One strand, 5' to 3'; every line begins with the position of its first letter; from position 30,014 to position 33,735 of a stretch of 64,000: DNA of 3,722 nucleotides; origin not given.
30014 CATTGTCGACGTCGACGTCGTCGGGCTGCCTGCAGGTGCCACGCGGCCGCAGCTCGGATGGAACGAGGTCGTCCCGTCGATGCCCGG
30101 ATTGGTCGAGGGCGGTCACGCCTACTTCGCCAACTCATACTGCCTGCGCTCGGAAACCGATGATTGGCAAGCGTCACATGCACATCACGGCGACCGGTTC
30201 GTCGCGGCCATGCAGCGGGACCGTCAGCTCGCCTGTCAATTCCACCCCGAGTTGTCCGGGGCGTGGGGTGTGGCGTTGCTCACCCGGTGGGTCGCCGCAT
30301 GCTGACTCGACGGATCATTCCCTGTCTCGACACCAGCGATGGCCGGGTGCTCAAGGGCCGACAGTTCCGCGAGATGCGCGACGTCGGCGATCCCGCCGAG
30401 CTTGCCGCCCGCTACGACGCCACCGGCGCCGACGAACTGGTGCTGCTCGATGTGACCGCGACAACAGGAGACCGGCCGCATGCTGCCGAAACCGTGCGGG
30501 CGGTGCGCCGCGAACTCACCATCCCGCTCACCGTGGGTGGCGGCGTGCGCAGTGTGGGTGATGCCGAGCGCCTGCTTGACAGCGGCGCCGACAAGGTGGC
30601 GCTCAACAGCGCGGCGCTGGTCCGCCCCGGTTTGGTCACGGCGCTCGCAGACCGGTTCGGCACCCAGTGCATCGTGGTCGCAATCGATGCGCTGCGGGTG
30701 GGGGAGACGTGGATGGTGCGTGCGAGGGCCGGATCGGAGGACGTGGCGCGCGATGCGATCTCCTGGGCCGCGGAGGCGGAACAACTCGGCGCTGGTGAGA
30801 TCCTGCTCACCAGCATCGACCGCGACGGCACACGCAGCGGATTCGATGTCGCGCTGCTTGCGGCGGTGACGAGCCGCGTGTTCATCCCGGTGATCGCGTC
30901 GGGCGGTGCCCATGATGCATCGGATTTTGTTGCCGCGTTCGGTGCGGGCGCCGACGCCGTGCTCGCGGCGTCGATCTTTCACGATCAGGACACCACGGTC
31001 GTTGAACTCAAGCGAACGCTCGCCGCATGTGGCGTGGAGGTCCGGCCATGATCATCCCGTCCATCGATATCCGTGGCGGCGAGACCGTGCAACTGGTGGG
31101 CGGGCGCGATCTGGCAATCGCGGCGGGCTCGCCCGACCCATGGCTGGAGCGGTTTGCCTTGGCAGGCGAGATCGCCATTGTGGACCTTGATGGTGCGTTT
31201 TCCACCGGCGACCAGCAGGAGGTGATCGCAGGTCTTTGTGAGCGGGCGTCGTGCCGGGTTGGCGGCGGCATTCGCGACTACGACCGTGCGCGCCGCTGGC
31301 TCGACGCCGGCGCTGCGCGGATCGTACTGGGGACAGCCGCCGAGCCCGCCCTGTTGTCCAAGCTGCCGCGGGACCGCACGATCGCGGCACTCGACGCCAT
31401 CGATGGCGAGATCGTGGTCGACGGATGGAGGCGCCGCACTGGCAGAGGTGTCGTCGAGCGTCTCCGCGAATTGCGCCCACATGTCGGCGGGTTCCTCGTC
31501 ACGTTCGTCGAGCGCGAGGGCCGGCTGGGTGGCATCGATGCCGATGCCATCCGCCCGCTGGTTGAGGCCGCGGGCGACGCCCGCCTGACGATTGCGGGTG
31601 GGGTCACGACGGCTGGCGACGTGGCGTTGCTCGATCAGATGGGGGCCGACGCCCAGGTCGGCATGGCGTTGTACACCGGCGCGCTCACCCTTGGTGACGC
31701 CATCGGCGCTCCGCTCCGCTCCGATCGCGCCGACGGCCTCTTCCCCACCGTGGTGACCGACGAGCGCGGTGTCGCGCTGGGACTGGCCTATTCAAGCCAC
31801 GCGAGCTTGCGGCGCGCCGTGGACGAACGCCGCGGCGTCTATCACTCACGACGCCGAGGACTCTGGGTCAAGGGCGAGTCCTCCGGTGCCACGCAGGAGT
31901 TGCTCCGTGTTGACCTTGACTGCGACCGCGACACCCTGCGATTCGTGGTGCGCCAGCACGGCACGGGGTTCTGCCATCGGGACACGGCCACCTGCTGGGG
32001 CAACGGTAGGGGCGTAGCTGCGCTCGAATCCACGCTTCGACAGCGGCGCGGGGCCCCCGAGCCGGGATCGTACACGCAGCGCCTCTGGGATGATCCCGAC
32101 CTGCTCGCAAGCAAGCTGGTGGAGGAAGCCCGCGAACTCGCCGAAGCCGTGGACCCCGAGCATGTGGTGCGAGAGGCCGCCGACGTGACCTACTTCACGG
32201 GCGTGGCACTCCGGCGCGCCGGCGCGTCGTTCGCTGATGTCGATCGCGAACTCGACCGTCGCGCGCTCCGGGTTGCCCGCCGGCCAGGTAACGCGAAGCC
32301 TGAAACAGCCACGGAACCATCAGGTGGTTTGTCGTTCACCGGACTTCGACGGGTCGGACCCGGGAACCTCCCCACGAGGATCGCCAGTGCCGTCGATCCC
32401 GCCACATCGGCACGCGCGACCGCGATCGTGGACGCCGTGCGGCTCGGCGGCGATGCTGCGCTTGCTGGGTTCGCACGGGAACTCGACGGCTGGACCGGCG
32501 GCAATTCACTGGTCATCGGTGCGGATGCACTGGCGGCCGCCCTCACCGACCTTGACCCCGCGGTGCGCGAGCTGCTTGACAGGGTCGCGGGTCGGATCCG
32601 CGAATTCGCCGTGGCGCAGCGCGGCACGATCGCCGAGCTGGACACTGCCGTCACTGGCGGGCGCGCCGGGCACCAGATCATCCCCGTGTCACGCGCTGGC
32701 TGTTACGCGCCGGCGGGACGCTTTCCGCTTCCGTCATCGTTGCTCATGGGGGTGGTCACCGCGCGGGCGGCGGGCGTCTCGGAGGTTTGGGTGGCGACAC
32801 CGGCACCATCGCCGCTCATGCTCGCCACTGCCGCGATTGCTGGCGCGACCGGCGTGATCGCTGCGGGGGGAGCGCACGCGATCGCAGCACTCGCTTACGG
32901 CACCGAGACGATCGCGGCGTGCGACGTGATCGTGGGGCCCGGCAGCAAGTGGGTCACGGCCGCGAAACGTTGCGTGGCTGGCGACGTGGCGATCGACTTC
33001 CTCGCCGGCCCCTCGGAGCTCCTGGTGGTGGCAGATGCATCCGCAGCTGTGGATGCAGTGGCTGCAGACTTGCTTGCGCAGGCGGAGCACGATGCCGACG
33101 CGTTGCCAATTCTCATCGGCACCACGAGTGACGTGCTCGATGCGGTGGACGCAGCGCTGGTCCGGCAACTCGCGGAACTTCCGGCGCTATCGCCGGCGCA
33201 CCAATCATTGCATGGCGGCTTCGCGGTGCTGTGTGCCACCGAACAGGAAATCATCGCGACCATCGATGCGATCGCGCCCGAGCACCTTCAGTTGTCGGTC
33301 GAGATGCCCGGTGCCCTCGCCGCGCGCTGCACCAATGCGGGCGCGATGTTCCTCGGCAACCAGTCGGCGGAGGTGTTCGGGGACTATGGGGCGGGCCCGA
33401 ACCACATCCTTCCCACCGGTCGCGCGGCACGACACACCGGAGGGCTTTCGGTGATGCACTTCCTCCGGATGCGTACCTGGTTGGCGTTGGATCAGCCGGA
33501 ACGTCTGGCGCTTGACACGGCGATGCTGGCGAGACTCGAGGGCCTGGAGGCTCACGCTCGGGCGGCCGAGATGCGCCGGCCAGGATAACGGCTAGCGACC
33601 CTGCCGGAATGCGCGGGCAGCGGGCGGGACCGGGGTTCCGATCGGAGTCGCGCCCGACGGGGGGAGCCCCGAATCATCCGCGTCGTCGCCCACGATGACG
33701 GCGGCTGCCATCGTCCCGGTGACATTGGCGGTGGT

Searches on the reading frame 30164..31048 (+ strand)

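Call 12: search_protein_families(library=pfam, proteins=[window:30164-31048:+])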
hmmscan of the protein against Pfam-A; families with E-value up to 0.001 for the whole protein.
window:30164-31048:+ (295 aa): 7 families
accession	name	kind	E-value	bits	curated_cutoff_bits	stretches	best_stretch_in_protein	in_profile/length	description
PF00977.27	His_biosynth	-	2.4e-72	243.5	23.6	1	50-277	1-227/228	Histidine biosynthesis protein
PF01207.24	Dus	-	3.6e-09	36.6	20.4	1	79-162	142-227/311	Dihydrouridine synthase (Dus)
PF05690.20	ThiG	-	3.9e-07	30.1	23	0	75-151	131-207/247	Thiazole biosynthesis protein ThiG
PF00478.31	IMPDH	-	3.3e-06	26.8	25.6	0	229-274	196-241/345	IMP dehydrogenase / GMP reductase domain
PF02581.23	TMP-TENI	-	3.9e-06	26.8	27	0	79-150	107-179/180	Thiamine monophosphate synthase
PF01180.27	DHO_dh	-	6.4e-06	26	27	0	231-281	229-282/291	Dihydroorotate dehydrogenase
PF03060.21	NMO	-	6.5e-05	22.9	28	1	204-272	151-225/331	Nitronate monooxygenase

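Call 72: search_protein_families(library=ncbifam, proteins=[window:30302-31048:+], max_evalue=1e-10)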
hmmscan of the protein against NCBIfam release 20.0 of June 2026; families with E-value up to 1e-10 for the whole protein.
window:30302-31048:+ (249 aa): 9 families
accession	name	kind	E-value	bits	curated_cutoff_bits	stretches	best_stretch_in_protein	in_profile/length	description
TIGR00735.1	hisF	equivalog_domain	8.8e-90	300.4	294.55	1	1-248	2-254/254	imidazole glycerol phosphate synthase subunit HisF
TIGR03572.1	WbuZ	equivalog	4.1e-75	252.1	299.7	1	3-227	4-231/232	glycosyl amidation-associated protein WbuZ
NF038364.1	AglZ_HisF2_fam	equivalog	2.4e-57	194.2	310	1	2-226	2-228/248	AglZ/HisF2 family acetamidino modification protein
NF010112.0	PRK13585.1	equivalog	1.7e-40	139.1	243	1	4-233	4-231/241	1-(5-phosphoribosyl)-5-[(5-phosphoribosylamino)methylideneamino]imidazole-4-carboxamide isomerase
TIGR00007.1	TIGR00007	equivalog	4.4e-35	121.4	228.95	1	5-230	1-225/231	1-(5-phosphoribosyl)-5-[(5-phosphoribosylamino)methylideneamino]imidazole-4-carboxamide isomerase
TIGR01919.1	hisA-trpF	equivalog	2.7e-19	69.7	306.45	1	5-211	5-210/243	bifunctional 1-(5-phosphoribosyl)-5-((5-phosphoribosylamino)methylideneamino)imidazole-4-carboxamide isomerase/phosphoribosylanthranilate is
NF010113.0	PRK13586.1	equivalog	1.2e-13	51.3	238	1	4-189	3-185/232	1-(5-phosphoribosyl)-5-((5-phosphoribosylamino)methylideneamino)imidazole-4-carboxamide isomerase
NF010114.0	PRK13587.1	equivalog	2.4e-13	50.3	305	1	44-211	47-209/234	1-(5-phosphoribosyl)-5-((5-phosphoribosylamino)methylideneamino)imidazole-4-carboxamide isomerase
NF003156.0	PRK04128.1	equivalog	5.8e-11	42.7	285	1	4-237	3-225/231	1-(5-phosphoribosyl)-5-((5-phosphoribosylamino)methylideneamino)imidazole-4-carboxamide isomerase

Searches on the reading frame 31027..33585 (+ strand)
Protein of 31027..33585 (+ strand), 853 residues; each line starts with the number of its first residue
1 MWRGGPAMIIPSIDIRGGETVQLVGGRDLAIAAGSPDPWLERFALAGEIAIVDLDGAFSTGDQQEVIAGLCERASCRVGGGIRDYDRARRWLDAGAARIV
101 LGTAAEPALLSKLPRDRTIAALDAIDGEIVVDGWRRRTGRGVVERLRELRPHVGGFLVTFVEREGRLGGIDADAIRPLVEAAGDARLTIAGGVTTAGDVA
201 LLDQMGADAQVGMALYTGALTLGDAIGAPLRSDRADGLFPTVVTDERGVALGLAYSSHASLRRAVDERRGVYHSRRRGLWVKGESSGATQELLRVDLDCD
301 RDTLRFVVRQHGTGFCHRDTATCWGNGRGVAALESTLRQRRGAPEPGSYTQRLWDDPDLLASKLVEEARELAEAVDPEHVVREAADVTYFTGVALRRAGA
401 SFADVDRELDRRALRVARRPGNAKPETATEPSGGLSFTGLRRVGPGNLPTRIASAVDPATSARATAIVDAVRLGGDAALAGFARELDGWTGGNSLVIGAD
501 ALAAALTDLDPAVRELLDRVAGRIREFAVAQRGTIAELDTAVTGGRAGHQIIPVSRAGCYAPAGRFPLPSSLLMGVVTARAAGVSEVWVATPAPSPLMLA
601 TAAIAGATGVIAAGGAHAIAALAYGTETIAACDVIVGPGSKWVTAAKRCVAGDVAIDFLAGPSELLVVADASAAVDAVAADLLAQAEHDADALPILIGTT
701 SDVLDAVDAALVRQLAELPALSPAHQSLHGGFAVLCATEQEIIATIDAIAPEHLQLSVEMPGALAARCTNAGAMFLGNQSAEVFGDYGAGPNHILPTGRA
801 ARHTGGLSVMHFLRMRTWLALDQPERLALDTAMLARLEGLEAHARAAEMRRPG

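Call 12: search_protein_families(library=pfam, proteins=[window:31027-33585:+])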
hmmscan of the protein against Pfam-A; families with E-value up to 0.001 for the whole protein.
window:31027-33585:+ (853 aa): 4 families
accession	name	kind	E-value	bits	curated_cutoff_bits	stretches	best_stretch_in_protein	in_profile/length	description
PF00815.25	Histidinol_dh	-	9.8e-121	404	27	1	460-850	11-410/411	Histidinol dehydrogenase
PF00977.27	His_biosynth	-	1.6e-34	119.8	23.6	1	8-220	1-227/228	Histidine biosynthesis protein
PF01502.23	PRA-CH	-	3.9e-22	78.3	27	1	253-324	2-73/74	Phosphoribosyl-AMP cyclohydrolase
PF01503.22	PRA-PH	-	3.3e-13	50.3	21.3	1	330-412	1-85/86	Phosphoribosyl-ATP pyrophosphohydrolase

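Call 72: search_protein_families(library=ncbifam, proteins=[window:31027-33585:+], max_evalue=1e-10)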
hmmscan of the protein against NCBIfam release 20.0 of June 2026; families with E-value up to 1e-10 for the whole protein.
window:31027-33585:+ (853 aa): 11 families
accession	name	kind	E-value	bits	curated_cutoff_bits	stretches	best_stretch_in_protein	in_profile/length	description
TIGR00069.1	hisD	equivalog_domain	1e-116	390.4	243.8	1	466-850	3-393/393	histidinol dehydrogenase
NF010343.0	PRK13770.1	equivalog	2.5e-74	250.6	647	1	464-851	25-415/416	histidinol dehydrogenase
NF010112.0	PRK13585.1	equivalog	3.6e-41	141.3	243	1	8-227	4-236/241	1-(5-phosphoribosyl)-5-[(5-phosphoribosylamino)methylideneamino]imidazole-4-carboxamide isomerase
TIGR00007.1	TIGR00007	equivalog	3.2e-37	128.4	228.95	1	9-223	1-229/231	1-(5-phosphoribosyl)-5-[(5-phosphoribosylamino)methylideneamino]imidazole-4-carboxamide isomerase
NF002747.0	PRK02759.1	equivalog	1.1e-33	116.6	187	1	230-413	10-205/208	bifunctional phosphoribosyl-AMP cyclohydrolase/phosphoribosyl-ATP diphosphatase HisIE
NF003156.0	PRK04128.1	equivalog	9.5e-24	84.6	285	1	9-225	4-224/231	1-(5-phosphoribosyl)-5-((5-phosphoribosylamino)methylideneamino)imidazole-4-carboxamide isomerase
NF010113.0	PRK13586.1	equivalog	4e-22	79.1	238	1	8-220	3-226/232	1-(5-phosphoribosyl)-5-((5-phosphoribosylamino)methylideneamino)imidazole-4-carboxamide isomerase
NF000768.0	PRK00051.1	equivalog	7.4e-21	74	126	1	233-326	19-112/131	phosphoribosyl-AMP cyclohydrolase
TIGR01919.1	hisA-trpF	equivalog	3.4e-17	62.8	306.45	1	8-227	4-240/243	bifunctional 1-(5-phosphoribosyl)-5-((5-phosphoribosylamino)methylideneamino)imidazole-4-carboxamide isomerase/phosphoribosylanthranilate is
TIGR03188.1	histidine_hisI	equivalog_domain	4.3e-16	58.9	42.7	1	332-409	3-84/84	phosphoribosyl-ATP diphosphatase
NF001613.0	PRK00400.1-5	equivalog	5.5e-11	42.4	120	0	330-413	6-93/107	phosphoribosyl-ATP diphosphatase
